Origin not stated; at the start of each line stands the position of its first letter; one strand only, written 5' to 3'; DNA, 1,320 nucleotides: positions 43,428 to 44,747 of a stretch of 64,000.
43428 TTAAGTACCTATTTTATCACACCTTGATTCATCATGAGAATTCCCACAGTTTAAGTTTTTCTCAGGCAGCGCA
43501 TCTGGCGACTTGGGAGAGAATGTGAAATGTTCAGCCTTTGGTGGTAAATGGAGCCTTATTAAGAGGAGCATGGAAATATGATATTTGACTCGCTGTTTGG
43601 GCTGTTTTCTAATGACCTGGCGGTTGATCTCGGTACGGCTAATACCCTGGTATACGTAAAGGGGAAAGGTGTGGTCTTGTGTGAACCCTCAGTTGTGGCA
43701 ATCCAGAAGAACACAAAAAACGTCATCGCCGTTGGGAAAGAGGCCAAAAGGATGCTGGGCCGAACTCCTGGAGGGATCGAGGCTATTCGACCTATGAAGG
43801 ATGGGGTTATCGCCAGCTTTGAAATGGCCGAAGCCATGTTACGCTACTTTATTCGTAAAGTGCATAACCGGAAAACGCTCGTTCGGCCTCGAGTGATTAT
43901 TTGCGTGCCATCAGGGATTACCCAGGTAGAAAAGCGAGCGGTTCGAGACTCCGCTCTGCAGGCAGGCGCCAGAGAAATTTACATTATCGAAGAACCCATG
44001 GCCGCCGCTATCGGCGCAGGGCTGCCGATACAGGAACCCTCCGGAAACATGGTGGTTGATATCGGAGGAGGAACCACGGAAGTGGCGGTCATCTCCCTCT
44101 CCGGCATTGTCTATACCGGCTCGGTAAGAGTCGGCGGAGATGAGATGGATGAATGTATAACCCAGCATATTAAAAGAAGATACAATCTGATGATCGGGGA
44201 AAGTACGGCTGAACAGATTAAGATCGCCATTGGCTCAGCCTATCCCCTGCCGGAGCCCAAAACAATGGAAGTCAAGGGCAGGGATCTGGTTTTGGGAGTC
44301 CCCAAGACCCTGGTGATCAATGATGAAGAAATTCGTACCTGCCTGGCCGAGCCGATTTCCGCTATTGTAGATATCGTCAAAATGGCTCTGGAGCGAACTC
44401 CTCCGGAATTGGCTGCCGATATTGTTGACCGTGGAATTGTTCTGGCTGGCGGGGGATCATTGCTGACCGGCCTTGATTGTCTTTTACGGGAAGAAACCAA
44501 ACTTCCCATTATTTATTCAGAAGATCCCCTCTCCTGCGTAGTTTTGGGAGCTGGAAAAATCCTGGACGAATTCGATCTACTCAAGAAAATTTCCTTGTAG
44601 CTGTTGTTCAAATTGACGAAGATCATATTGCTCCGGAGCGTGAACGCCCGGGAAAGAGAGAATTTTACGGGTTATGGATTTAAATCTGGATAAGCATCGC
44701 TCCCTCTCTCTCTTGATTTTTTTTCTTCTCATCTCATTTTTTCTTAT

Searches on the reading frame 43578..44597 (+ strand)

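Call 14: search_protein_families(library=pfam, proteins=[window:43578-44597:+], max_evalue=0.001)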
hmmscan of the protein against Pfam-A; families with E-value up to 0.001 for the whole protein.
window:43578-44597:+ (340 aa): 6 families
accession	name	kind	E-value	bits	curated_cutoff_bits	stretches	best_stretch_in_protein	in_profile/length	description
PF06723.19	MreB_Mbl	-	8.2e-152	505.1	27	1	12-336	2-326/327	MreB/Mbl protein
PF00012.26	HSP70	-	5.4e-13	48.5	20.6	1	105-203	135-239/599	Hsp70 protein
PF00022.25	Actin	-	3.1e-12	46.2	27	1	26-201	20-190/410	Actin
PF14450.12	FtsA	-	4.8e-11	43.5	31.8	1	158-310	1-106/127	Cell division protein FtsA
PF11104.14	PilM_2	-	3.9e-07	29.8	27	1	156-216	181-235/340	Type IV pilus assembly protein PilM;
PF25216.1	Volactin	-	5.4e-05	23.3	35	1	42-306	51-290/321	Volactin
